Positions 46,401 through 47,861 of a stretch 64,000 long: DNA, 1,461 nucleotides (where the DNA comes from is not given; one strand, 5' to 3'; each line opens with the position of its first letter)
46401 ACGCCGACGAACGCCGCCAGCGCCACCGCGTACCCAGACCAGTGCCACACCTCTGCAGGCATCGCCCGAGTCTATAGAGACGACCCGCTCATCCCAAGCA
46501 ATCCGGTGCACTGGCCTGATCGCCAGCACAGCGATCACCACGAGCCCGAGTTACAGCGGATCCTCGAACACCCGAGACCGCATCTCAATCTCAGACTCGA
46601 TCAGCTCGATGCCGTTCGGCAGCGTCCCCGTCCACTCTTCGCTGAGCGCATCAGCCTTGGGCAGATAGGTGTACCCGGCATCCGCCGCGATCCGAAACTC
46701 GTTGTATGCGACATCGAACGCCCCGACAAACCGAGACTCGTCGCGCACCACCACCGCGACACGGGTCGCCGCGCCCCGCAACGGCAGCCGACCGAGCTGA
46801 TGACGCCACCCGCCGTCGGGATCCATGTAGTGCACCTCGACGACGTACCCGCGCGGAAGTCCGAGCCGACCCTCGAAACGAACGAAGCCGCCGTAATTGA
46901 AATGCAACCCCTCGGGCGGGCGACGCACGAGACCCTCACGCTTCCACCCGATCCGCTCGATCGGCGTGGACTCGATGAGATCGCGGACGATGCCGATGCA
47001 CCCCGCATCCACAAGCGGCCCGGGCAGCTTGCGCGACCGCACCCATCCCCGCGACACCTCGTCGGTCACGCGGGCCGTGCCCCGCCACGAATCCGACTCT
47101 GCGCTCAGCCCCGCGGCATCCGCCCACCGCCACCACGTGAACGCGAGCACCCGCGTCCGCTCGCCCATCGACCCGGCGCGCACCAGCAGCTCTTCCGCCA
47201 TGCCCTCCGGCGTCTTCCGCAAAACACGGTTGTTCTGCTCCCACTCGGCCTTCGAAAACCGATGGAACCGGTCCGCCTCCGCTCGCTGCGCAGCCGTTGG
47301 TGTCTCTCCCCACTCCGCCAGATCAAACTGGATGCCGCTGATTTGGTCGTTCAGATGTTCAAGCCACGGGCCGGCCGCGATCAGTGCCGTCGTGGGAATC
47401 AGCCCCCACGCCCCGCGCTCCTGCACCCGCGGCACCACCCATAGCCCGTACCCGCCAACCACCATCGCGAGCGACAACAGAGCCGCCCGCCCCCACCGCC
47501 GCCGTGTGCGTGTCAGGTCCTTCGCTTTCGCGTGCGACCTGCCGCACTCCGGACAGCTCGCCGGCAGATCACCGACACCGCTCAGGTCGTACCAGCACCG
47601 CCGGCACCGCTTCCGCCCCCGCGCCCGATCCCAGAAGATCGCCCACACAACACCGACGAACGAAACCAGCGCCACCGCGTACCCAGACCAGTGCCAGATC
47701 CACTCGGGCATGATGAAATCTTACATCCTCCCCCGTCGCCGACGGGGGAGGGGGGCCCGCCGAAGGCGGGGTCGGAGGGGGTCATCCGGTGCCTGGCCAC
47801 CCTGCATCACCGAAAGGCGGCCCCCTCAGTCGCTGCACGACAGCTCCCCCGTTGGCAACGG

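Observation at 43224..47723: Head-to-tail array of four membrane proteins with a near-identical TM-zinc ribbon-TM N-terminal module and swapped C-terminal domains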

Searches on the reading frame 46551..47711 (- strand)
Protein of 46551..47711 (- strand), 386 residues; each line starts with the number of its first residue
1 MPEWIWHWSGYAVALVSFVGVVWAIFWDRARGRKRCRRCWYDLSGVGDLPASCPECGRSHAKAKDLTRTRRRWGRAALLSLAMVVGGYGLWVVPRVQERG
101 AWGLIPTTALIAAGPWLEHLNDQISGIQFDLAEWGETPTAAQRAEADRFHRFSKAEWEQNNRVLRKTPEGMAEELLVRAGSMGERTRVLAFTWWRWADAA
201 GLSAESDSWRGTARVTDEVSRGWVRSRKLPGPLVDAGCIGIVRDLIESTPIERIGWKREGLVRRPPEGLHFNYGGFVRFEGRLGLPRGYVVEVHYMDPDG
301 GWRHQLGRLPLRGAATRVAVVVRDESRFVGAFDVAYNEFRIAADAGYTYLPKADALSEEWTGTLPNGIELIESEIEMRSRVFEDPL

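Call 4: search_protein_families(library=pfam, proteins=[window:46551-47711:-], max_evalue=1)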
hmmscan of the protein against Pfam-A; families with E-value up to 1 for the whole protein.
window:46551-47711:- (386 aa): 2 families
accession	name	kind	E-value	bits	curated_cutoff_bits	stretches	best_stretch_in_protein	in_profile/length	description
PF04995.19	CcmD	-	0.052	14.1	25.6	1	8-38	8-38/44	Heme exporter protein D (CcmD)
PF23458.2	DUF7130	-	0.28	11.5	35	1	35-60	55-80/89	Domain of unknown function (DUF7130)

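Call 5: search_protein_families(library=ncbifam, proteins=[window:46551-47711:-], max_evalue=1)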
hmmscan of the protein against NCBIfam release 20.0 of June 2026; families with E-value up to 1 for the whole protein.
window:46551-47711:- (386 aa): 1 family
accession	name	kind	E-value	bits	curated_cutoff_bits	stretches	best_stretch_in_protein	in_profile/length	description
NF041909.1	HVO_2753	equivalog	0.18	11.7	80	1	31-59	7-35/59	HVO_2753 family zinc finger protein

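Call 7: find_homologous_proteins(query=window:46551-47711:-)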
Query window:46551-47711:- (386 aa): 21 proteins with E <= 0.001 among 8000 candidates.
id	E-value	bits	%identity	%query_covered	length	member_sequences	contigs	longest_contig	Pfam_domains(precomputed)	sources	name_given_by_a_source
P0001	1.6e-264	895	100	100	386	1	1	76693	-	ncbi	-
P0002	5.3e-114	399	52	99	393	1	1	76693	-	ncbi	-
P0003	9.6e-106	372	53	88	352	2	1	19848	-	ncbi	ncbi:MAG: hypothetical protein AAF937_09090 [Planctomycetota bacterium]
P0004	5.8e-61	225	84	30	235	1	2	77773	-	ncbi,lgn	-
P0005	4.5e-59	218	78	33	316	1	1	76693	-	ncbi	-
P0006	1.7e-56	210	45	67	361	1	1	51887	-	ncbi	ncbi:MAG: hypothetical protein AAFR96_02810 [Planctomycetota bacterium]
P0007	7.2e-54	201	52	51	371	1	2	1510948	-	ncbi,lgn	ncbi:MAG: hypothetical protein AAFZ67_01115 [Planctomycetota bacterium]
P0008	1.6e-53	200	68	34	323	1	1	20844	-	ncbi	ncbi:MAG: hypothetical protein AAFR76_04385 [Planctomycetota bacterium]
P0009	1.6e-51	193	54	47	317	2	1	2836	-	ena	-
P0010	5.1e-50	188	72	30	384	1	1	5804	-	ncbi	ncbi:MAG: hypothetical protein AAFO89_03455, partial [Planctomycetota bacterium]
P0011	1.2e-49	187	69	31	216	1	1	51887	-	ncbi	ncbi:MAG: hypothetical protein AAFR96_02805 [Planctomycetota bacterium]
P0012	9.9e-49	184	73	30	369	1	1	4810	-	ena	-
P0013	1.3e-48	184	72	30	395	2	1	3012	-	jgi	-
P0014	1.8e-46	177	69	30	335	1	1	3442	-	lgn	-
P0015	7.1e-41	158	60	31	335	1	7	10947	-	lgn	-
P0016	5.3e-38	149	58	30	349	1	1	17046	-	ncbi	ncbi:MAG: hypothetical protein AAGH71_06230 [Planctomycetota bacterium]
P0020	2.1e-17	81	50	24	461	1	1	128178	-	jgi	-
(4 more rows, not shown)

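Call 10: find_encoding_contigs(protein=P0007, flank=10000, max_places=2)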
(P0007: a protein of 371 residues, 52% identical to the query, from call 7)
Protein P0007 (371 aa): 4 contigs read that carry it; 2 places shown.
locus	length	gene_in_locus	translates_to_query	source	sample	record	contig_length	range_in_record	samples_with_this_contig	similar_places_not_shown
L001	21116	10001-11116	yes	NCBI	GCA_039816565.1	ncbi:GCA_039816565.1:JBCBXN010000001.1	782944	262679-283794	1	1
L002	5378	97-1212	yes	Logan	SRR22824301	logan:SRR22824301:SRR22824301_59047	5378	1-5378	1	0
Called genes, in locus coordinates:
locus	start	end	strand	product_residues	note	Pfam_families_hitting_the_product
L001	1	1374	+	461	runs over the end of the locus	-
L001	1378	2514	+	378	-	PF03279:Lip_A_acyltrans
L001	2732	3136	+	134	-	PF00072:Response_reg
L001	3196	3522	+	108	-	-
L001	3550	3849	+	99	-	-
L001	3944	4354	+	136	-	-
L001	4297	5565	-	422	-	PF04932:Wzy_C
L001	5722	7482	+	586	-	-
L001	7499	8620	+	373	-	PF01547:SBP_bac_1 (weak), PF13531:SBP_bac_11, PF13343:SBP_bac_6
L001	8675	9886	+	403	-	PF01546:Peptidase_M20, PF07687:M20_dimer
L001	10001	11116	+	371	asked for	-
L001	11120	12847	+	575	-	PF16697:Yop-YscD_cpl, PF00498:FHA, PF01590:GAF, PF13185:GAF_2, PF13492:GAF_3, PF02518:HATPase_c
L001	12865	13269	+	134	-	-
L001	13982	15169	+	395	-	PF00817:IMS, PF11798:IMS_HHH (weak), PF21999:IMS_HHH_1 (weak), PF11799:IMS_C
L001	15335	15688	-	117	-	PF12680:SnoaL_2 (weak)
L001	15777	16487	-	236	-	PF02678:Pirin, PF07883:Cupin_2 (weak), PF17954:Pirin_C_2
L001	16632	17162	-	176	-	PF22381:Staph_reg_Sar_Rot (weak), PF12802:MarR_2 (weak), PF01047:MarR, PF13463:HTH_27 (weak)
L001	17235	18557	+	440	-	PF01979:Amidohydro_1, PF07969:Amidohydro_3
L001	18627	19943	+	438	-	-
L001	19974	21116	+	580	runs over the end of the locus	PF00036:EF-hand_1 (faint), PF24251:DUF7453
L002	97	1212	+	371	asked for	-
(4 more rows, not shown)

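Call 11: find_encoding_contigs(protein=P0006, flank=10000, max_places=2)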
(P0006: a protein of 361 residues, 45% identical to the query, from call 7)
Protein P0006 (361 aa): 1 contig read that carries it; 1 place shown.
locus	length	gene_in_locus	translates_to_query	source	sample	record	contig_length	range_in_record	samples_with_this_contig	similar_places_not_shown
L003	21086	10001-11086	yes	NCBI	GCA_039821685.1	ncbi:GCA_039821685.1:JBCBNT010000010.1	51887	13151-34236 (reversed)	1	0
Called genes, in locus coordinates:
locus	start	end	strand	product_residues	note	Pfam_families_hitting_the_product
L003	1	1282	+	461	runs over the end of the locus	-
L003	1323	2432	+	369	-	PF03279:Lip_A_acyltrans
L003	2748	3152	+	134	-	PF00072:Response_reg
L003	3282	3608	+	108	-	-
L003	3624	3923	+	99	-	PF09723:Zn_ribbon_8 (weak)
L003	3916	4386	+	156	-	-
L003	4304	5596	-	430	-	PF04932:Wzy_C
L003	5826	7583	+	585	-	-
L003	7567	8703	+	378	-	PF13531:SBP_bac_11, PF13416:SBP_bac_8, PF13343:SBP_bac_6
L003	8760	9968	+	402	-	PF01546:Peptidase_M20, PF07687:M20_dimer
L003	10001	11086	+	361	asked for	-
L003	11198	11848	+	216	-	-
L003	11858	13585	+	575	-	PF16697:Yop-YscD_cpl, PF00498:FHA, PF01590:GAF, PF13185:GAF_2, PF13492:GAF_3, PF02518:HATPase_c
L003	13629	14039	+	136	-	-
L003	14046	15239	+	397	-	PF00817:IMS, PF11798:IMS_HHH (weak), PF21999:IMS_HHH_1 (weak), PF11799:IMS_C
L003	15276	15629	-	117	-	-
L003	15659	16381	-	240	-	PF02678:Pirin, PF02311:AraC_binding (faint), PF07883:Cupin_2, PF17954:Pirin_C_2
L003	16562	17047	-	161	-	PF01047:MarR (weak), PF12802:MarR_2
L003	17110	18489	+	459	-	PF01979:Amidohydro_1, PF07969:Amidohydro_3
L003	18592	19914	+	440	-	PF00036:EF-hand_1 (faint)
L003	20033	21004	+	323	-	PF02629:CoA_binding, PF13607:Succ_CoA_lig (faint), PF00549:Ligase_CoA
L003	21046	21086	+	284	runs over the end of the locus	PF01842:ACT, PF00551:Formyl_trans_N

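Call 12: find_encoding_contigs(protein=P0020, flank=10000, max_places=2)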
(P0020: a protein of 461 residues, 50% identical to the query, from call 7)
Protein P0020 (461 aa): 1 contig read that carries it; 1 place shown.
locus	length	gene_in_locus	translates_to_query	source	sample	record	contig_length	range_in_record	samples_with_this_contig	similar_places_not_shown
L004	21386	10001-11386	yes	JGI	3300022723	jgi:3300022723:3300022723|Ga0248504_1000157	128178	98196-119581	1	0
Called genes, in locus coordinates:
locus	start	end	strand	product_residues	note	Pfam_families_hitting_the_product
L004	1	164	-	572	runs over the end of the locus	-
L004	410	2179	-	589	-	PF24251:DUF7453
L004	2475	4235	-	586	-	-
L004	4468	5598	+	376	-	PF01791:DeoC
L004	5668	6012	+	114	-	-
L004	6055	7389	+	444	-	-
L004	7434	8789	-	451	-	-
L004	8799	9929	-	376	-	PF04055:Radical_SAM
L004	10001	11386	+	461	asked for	-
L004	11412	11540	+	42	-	-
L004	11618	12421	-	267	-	-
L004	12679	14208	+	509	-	-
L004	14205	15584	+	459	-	-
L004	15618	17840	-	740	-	PF19313:DUF5916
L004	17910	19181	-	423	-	PF00817:IMS, PF11798:IMS_HHH, PF21999:IMS_HHH_1, PF11799:IMS_C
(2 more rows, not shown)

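Call 13: find_encoding_contigs(protein=P0016, flank=10000, max_places=2)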
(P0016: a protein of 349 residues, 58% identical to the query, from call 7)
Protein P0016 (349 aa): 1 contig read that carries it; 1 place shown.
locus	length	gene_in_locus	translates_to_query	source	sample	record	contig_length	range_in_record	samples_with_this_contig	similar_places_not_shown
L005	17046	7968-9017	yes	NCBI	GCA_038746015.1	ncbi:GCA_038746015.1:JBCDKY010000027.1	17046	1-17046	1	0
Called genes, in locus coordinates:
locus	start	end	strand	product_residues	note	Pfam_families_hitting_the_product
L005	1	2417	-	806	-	PF13439:Glyco_transf_4, PF13579:Glyco_trans_4_4, PF20706:GT4-conflict, PF00534:Glycos_transf_1, PF13692:Glyco_trans_1_4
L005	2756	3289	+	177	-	PF02627:CMD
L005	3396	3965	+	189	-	PF01467:CTP_transf_like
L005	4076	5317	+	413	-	PF02492:cobW, PF07683:CobW_C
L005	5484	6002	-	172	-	-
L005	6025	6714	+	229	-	PF00753:Lactamase_B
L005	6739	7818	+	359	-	PF01408:GFO_IDH_MocA, PF22725:GFO_IDH_MocA_C3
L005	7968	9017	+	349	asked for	-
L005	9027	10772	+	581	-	PF16697:Yop-YscD_cpl, PF00498:FHA, PF01590:GAF, PF13185:GAF_2, PF13492:GAF_3, PF02518:HATPase_c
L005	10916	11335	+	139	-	-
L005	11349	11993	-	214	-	-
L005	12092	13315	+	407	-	PF00817:IMS, PF21999:IMS_HHH_1 (weak), PF11799:IMS_C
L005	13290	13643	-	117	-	PF12680:SnoaL_2 (weak)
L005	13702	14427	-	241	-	PF02678:Pirin, PF07883:Cupin_2, PF17954:Pirin_C_2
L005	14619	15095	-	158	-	PF01047:MarR (weak), PF12802:MarR_2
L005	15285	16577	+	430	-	PF01979:Amidohydro_1, PF07969:Amidohydro_3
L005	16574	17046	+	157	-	?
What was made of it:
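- This includes L005, whose upstream flank differs (call 13).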

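Call 14: find_encoding_contigs(protein=P0004, flank=10000, max_places=2)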
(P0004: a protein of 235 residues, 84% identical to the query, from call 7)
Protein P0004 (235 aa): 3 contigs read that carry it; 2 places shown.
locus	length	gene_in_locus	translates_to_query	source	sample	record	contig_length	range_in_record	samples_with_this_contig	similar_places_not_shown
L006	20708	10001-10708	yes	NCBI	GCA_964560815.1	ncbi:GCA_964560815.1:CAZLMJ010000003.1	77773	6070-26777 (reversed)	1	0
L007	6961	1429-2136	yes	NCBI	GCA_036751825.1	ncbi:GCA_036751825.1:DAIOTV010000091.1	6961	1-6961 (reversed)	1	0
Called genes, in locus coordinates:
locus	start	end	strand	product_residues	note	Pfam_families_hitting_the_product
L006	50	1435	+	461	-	-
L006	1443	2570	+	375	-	PF03279:Lip_A_acyltrans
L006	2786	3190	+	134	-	PF00072:Response_reg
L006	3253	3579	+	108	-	-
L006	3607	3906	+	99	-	PF09723:Zn_ribbon_8 (faint)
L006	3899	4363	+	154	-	-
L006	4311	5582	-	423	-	PF04932:Wzy_C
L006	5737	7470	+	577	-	-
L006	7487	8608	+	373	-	PF13531:SBP_bac_11, PF13416:SBP_bac_8, PF13343:SBP_bac_6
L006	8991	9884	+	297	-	PF01546:Peptidase_M20, PF07687:M20_dimer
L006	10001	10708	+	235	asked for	-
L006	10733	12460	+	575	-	PF16697:Yop-YscD_cpl, PF00498:FHA, PF01590:GAF, PF13185:GAF_2, PF13492:GAF_3, PF02518:HATPase_c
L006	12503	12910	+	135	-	-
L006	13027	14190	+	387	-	PF00817:IMS, PF11798:IMS_HHH (weak), PF21999:IMS_HHH_1 (weak), PF11799:IMS_C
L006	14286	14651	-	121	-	PF12680:SnoaL_2 (weak)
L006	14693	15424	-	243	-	PF02678:Pirin, PF07883:Cupin_2, PF17954:Pirin_C_2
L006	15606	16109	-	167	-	PF01047:MarR (weak), PF12802:MarR_2 (weak)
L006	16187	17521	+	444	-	PF01979:Amidohydro_1, PF07969:Amidohydro_3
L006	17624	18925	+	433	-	-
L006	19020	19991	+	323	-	PF02629:CoA_binding, PF13607:Succ_CoA_lig (weak), PF00549:Ligase_CoA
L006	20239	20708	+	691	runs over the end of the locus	PF12729:4HB_MCP_1, PF00672:HAMP, PF00015:MCPsignal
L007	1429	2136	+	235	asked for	-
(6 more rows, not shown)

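Call 25: search_protein_families(library=pfam, alignment_id=A3, max_evalue=0.001)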
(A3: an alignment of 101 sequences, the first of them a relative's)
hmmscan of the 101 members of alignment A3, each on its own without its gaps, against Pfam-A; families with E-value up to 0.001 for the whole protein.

A. member 1, P0001 (386 aa): 0 families

B. families by the number of members that match (of 101 scanned): 25 families
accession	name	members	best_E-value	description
PF13646.12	HEAT_2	19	4.4e-50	HEAT repeats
PF02985.28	HEAT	16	2.2e-24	HEAT repeat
PF13513.12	HEAT_EZ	11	2.1e-17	HEAT-like repeat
PF18912.6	DZR_2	5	1.5e-05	Double zinc ribbon domain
PF00514.29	Arm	4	2.5e-11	Armadillo/beta-catenin-like repeat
PF12717.13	Cnd1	4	2e-07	non-SMC mitotic condensation complex subunit 1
PF12773.13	DZR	4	4.3e-05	Double zinc ribbon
PF12799.13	LRR_4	3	2.7e-19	Leucine Rich repeats (2 copies)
PF03130.22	HEAT_PBS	3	6.5e-12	PBS lyase HEAT-like repeat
PF13855.12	LRR_8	3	7.8e-12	Leucine rich repeat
PF01602.26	Adaptin_N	3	4.2e-06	Adaptin N terminal region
PF23598.1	LRR_14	2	8.1e-09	Leucine-rich repeat region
PF13516.12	LRR_6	2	1.6e-07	Leucine Rich repeat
PF10601.15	zf-LITAF-like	1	2.9e-05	LITAF-like zinc ribbon domain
PF01347.28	Vitellogenin_N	1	3.3e-05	Lipoprotein amino terminal region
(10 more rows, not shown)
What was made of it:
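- Closest known: LITAF-like and double-zinc-ribbon. Same: A few superfamily members reach Pfam DZR or DZR_2 (4-5 of 101) and zf-LITAF-like (1 of 101) (call 25).
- HEAT is found in 19 of 101 members and LRR in 3 of 101 (call 25). HEAT, ARM or LRR repeats occur in ~20% of superfamily members (call 25). HEAT and LRR sensors occur in the family (call 25).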

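Call 33: search_protein_families(library=padloc, proteins=[window:46551-47711:-], max_evalue=0.01)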
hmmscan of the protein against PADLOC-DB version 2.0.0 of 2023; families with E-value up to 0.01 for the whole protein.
window:46551-47711:- (386 aa): 0 families

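Call 39: predict_structure(alignment_id=A4)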
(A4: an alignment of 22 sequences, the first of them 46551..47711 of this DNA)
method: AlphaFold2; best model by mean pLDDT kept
length: 386 residues; sequences in the alignment: 22
mean_pLDDT: 68.5   pTM: 0.63
mean pLDDT of the five models: 68.5, 67.9, 65.6, 62.4, 59.4
residues with pLDDT >= 90: 52; 70-90: 153; 50-70: 100; < 50: 81
segments of 3 or more residues with pLDDT < 50: 62-68, 121-130, 250-282, 342-362, 384-386
pLDDT, mean of each block of 10 residues (from residue 1): 70 81 68 61 54 67 48 76 79 77 86 79 43 60 58 58 65 86 94 92 68 76 92 93 71 36 33 36 70 82 66 72 91 75 40 46 69 91 58
secondary structure, 60 per line:
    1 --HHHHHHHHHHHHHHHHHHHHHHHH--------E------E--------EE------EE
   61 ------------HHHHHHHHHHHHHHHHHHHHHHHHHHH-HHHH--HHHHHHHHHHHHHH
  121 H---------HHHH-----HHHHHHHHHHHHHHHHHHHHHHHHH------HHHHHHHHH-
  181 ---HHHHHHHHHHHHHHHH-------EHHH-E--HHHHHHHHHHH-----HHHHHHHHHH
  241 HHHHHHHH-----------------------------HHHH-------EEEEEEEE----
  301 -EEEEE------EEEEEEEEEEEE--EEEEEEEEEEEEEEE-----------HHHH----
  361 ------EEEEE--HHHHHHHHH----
elements in order: H3-26 H73-99 H101-104 H107-121 H131-134 H140-164 H171-179 H184-199 H215-225 H231-248 H278-281 E289-296 E302-306 E313-324 E327-341 H353-356 E367-371 H374-382
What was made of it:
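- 46551..47711 (-): P4: family gene (386 aa). N-module aa 1-118 plus a type-A C-domain (homologous to P1). AF2 model pLDDT 68.5: TM helix, beta-hairpin ribbon, TM helix, short helix, helical subdomain, beta subdomain (call 39).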

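Call 42: fold_search(model_id=the predicted structure, library=pdb)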
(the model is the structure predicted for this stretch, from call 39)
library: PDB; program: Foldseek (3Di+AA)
matches with E <= 10: 212; with E <= 0.001: 0
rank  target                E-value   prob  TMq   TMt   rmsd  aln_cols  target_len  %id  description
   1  8ct0_H                5.9e-01  0.06  0.07  0.12  11.9        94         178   15  Crystal structure of FAD reductase CtcQ from Kitasatospora aureofaciens in complex with FAD and NAD (released 2023-05-17)
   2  2re7                  6.2e-01  0.14  0.12  0.26  13.8       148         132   10  Crystal structure of a pyridoxamine 5'-phosphate oxidase related protein (psyc_0186) from psychrobacter arcticus 273-4 a (released 2007-10-09)
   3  8eey_E                6.5e-01  0.44  0.09  0.27   4.4        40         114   10  Cas7-11 in complex with DR-mismatched target RNA, Csx29 and Csx30 (released 2022-11-16)
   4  8ct0_F                7.2e-01  0.04  0.07  0.12  12.1        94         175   15  Crystal structure of FAD reductase CtcQ from Kitasatospora aureofaciens in complex with FAD and NAD (released 2023-05-17)
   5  8ct0_B                7.2e-01  0.03  0.07  0.11  12.3        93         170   14  Crystal structure of FAD reductase CtcQ from Kitasatospora aureofaciens in complex with FAD and NAD (released 2023-05-17)
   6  3f7e_A                7.6e-01  0.15  0.09  0.24  10.9        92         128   18  MSMEG_3380 F420 Reductase (released 2009-10-20)
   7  8ct0_C                7.6e-01  0.04  0.07  0.12  12.3        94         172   15  Crystal structure of FAD reductase CtcQ from Kitasatospora aureofaciens in complex with FAD and NAD (released 2023-05-17)
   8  3f7e_B                8.0e-01  0.25  0.09  0.24   5.7        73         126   14  MSMEG_3380 F420 Reductase (released 2009-10-20)
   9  6ylz                  9.4e-01  0.08  0.09  0.15  10.3       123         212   11  X-ray structure of the K72I,Y129F,R133L, H199A quadruple mutant of PNP-oxidase from E. coli (released 2021-04-14)
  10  2lw3_MODEL_1_A        9.9e-01  0.07  0.08  0.24  15.4        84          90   18  Solution structure of the soluble domain of MmpS4 from Mycobacterium tuberculosis (released 2013-03-13)
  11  9c8u_B                9.9e-01  0.03  0.08  0.08  25.1       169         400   11  Human PRC2 - RvLEAM (short) (1:6 molar ratio), cross-linked 10 min (released 2024-09-04)
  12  8ct0_A                1.2e+00  0.04  0.07  0.13  12.2        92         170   16  Crystal structure of FAD reductase CtcQ from Kitasatospora aureofaciens in complex with FAD and NAD (released 2023-05-17)
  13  2i51_A                1.3e+00  0.06  0.08  0.14   8.9        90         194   12  CRYSTAL STRUCTURE OF a pyridoxamine 5'-phosphate oxidase-related, FMN binding protein (NPUN_F5749) FROM NOSTOC PUNCTIF (released 2006-09-05)
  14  7kq2_A                1.6e+00  0.20  0.10  0.26   4.7        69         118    9  1.98 A resolution crystal structure of Group A Streptococcus H111A HupZ-V5-His6 (released 2021-02-10)
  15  2i51_B                1.6e+00  0.07  0.09  0.15   8.7        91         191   12  CRYSTAL STRUCTURE OF a pyridoxamine 5'-phosphate oxidase-related, FMN binding protein (NPUN_F5749) FROM NOSTOC PUNCTIF (released 2006-09-05)
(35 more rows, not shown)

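Call 44: find_encoding_contigs(protein=P0001, flank=1000, max_places=2)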
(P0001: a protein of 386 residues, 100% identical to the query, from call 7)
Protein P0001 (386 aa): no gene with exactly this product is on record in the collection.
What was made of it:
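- Tried and rejected: Looking up P4 (P0001) to name the source genome failed, because no gene with that product is on record (call 44).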
